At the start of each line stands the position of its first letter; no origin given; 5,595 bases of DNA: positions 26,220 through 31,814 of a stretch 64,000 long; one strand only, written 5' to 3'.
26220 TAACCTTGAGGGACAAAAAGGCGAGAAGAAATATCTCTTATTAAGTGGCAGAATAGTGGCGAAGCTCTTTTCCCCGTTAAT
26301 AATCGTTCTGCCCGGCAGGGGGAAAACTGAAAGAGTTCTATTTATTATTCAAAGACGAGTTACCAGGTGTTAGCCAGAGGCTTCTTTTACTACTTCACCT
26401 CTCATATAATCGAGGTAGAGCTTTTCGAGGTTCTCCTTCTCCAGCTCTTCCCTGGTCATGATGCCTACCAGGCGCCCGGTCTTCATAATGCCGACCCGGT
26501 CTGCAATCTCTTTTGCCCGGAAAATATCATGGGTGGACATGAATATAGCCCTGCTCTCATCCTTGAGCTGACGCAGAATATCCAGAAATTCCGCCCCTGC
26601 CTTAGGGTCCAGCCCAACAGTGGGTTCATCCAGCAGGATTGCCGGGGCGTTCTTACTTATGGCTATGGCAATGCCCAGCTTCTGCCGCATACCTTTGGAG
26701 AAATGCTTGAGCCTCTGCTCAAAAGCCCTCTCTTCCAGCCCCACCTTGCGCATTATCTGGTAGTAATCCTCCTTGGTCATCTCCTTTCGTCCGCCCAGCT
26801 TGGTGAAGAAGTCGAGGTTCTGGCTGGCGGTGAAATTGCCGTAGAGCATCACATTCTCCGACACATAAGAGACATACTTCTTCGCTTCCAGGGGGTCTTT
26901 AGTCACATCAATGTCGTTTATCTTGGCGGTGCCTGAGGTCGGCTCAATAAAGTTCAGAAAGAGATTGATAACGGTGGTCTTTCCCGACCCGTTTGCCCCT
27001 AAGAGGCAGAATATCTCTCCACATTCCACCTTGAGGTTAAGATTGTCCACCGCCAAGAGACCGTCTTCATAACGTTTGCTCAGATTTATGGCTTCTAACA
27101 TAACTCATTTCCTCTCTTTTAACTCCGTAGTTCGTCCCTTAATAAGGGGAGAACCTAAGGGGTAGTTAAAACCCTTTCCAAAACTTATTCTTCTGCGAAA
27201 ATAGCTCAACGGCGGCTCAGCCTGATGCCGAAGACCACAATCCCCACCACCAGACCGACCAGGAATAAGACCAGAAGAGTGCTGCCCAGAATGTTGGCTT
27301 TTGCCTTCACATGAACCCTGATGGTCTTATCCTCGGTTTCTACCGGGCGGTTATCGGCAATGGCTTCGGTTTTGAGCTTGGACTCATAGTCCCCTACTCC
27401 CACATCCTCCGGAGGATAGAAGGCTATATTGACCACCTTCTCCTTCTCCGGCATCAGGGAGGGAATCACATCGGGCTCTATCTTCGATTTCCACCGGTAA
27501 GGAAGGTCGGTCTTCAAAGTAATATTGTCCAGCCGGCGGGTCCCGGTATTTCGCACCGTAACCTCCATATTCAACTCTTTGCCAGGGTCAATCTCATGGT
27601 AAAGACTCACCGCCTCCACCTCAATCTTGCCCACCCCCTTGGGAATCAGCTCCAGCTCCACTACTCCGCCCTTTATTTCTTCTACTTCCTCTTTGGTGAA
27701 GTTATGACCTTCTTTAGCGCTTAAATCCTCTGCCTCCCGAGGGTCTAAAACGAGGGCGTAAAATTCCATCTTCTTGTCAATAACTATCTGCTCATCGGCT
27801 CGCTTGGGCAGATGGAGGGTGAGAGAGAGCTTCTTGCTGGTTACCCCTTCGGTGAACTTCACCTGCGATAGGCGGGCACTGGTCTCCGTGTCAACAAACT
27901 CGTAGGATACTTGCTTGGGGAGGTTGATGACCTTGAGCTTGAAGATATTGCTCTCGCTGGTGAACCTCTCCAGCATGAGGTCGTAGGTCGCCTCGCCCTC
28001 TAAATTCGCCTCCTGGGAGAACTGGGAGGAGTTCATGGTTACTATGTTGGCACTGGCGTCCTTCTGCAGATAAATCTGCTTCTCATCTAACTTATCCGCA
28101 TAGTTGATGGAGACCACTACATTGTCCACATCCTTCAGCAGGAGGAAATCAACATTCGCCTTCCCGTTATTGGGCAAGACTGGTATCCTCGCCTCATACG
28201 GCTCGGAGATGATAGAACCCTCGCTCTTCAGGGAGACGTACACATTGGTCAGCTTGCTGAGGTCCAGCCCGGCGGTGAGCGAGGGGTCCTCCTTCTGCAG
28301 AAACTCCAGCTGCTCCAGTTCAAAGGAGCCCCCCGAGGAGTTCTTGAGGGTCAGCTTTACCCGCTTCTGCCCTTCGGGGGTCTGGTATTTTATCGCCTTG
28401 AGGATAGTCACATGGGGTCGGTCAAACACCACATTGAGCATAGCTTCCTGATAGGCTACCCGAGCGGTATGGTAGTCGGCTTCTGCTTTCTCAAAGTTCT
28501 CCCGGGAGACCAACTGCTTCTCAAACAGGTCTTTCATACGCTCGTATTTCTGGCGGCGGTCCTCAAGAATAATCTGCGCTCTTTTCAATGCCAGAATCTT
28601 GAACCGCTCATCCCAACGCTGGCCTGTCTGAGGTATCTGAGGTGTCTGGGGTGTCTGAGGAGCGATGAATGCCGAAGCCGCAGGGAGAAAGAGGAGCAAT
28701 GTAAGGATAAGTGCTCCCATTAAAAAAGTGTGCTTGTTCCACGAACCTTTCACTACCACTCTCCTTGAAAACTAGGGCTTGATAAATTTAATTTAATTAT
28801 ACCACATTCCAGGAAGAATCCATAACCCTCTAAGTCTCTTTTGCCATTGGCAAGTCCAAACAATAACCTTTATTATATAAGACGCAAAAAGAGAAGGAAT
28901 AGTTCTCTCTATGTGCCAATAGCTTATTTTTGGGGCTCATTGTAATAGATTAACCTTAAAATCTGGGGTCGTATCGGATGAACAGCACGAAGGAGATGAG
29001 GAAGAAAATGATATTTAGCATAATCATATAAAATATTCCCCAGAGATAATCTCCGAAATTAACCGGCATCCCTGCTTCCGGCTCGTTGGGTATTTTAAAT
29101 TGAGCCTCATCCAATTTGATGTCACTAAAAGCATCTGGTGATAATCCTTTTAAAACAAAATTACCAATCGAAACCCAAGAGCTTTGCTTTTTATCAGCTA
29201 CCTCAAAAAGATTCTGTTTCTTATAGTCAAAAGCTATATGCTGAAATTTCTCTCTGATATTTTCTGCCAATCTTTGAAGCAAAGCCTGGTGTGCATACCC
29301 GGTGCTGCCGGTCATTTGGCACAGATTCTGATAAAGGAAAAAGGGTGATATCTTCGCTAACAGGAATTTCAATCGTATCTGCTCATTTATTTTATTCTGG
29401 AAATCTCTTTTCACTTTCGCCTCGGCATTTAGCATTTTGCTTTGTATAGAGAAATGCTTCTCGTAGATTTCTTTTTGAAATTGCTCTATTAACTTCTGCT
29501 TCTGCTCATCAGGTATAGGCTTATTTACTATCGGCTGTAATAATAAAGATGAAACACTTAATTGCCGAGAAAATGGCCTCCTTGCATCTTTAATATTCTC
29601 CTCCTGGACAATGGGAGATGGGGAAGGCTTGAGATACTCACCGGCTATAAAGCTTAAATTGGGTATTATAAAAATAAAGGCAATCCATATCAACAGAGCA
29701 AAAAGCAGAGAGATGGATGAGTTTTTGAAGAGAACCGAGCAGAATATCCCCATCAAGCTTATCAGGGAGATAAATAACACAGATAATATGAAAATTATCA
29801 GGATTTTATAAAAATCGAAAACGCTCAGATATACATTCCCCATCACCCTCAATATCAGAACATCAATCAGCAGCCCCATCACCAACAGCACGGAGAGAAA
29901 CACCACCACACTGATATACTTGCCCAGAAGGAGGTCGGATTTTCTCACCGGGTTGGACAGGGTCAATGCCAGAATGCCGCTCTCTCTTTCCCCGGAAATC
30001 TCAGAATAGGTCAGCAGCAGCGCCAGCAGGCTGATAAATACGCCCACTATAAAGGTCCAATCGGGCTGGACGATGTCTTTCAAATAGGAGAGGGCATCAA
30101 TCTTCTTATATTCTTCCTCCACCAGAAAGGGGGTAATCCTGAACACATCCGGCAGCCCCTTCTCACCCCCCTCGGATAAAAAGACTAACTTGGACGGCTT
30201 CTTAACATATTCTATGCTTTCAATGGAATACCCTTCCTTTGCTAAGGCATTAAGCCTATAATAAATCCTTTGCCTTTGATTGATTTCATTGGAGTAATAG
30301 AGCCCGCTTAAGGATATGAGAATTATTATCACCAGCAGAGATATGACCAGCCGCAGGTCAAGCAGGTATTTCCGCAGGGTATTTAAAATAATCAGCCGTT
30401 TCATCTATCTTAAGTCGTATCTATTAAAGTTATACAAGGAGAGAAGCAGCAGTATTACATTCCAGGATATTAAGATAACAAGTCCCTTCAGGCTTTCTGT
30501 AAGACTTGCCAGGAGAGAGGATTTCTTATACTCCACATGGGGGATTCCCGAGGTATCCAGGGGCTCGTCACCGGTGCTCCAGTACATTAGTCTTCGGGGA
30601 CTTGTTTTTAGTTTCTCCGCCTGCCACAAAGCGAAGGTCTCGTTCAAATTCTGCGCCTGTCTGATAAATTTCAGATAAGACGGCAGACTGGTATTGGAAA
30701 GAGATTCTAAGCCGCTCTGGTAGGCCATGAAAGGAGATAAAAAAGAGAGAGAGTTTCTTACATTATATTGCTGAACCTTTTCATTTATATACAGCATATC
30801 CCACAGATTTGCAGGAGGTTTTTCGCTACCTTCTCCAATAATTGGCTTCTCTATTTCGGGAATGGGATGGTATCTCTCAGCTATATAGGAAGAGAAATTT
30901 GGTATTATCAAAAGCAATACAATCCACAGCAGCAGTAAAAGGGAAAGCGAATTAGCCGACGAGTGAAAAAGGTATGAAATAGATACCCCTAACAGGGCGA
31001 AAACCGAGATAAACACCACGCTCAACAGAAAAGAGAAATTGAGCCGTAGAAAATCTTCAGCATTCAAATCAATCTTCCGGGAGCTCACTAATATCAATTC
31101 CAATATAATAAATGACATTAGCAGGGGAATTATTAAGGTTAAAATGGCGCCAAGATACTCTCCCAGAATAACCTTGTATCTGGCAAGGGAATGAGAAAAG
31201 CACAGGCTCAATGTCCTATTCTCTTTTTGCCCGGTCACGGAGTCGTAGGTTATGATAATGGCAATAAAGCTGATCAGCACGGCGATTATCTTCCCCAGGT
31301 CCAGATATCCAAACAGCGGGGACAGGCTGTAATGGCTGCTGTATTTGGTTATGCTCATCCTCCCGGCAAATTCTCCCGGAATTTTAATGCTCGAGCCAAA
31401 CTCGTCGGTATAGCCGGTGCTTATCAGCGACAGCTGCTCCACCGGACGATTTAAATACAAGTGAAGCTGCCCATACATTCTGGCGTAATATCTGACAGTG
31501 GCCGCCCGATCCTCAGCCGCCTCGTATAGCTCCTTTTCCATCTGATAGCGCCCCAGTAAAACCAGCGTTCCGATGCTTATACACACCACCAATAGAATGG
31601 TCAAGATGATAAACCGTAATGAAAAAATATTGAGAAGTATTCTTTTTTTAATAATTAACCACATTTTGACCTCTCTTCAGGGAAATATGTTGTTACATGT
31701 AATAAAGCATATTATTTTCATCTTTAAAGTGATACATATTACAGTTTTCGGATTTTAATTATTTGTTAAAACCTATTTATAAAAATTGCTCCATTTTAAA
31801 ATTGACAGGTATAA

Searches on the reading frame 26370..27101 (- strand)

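Call 12: search_protein_families(library=pfam, proteins=[window:26370-27101:-], max_evalue=0.00001)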
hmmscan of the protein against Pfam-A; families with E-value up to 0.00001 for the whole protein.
window:26370-27101:- (243 aa): 2 families
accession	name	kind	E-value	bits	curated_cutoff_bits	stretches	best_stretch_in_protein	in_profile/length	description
PF00005.33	ABC_tran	-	1.4e-28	100.6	25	1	19-161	2-136/137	ABC transporter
PF13304.12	AAA_21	-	2.2e-16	61.3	27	1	126-193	230-300/304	AAA domain, putative AbiEii toxin, Type IV TA system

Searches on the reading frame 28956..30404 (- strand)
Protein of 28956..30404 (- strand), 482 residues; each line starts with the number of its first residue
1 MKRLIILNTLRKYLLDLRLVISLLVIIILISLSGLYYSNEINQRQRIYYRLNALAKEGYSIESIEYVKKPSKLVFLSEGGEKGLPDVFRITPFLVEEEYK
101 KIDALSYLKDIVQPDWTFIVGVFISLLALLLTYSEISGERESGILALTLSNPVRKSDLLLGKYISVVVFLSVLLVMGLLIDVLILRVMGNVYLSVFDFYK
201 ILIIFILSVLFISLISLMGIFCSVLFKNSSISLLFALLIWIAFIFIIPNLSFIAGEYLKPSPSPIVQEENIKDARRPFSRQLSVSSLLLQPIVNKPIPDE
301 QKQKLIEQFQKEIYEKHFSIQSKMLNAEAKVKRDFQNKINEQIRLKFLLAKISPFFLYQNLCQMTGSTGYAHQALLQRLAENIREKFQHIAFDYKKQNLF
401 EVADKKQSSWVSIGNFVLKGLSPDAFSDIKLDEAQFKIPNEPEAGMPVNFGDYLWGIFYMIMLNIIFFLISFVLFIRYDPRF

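Call 12: search_protein_families(library=pfam, proteins=[window:28956-30404:-], max_evalue=0.00001)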
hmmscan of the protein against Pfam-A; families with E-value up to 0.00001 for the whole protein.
window:28956-30404:- (482 aa): 2 families
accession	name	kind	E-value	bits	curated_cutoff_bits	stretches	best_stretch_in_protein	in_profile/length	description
PF12679.13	ABC2_membrane_2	-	7.8e-20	71.7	27.2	1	24-272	22-219/283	ABC-2 family transporter protein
PF12698.13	ABC2_membrane_3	-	5.2e-07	29.5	31.6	1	118-247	166-287/347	ABC-2 family transporter protein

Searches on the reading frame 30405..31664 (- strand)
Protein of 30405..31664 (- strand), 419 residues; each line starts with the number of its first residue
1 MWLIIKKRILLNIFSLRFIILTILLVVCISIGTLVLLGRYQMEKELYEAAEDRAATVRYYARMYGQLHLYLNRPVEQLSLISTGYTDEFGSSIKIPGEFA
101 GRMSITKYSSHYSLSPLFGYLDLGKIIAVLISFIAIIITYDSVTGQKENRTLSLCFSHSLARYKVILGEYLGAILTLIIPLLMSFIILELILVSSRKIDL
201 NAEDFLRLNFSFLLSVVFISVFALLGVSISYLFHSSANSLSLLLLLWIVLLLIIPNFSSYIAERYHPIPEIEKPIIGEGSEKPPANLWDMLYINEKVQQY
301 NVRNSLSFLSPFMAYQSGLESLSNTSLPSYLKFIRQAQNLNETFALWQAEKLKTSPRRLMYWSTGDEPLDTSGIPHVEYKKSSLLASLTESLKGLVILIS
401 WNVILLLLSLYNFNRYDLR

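Call 12: search_protein_families(library=pfam, proteins=[window:30405-31664:-], max_evalue=0.00001)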
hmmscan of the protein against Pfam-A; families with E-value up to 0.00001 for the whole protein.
window:30405-31664:- (419 aa): 1 family
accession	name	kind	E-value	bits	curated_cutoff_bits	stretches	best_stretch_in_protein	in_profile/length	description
PF12679.13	ABC2_membrane_2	-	8.7e-33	114.2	27.2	1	2-418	1-283/283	ABC-2 family transporter protein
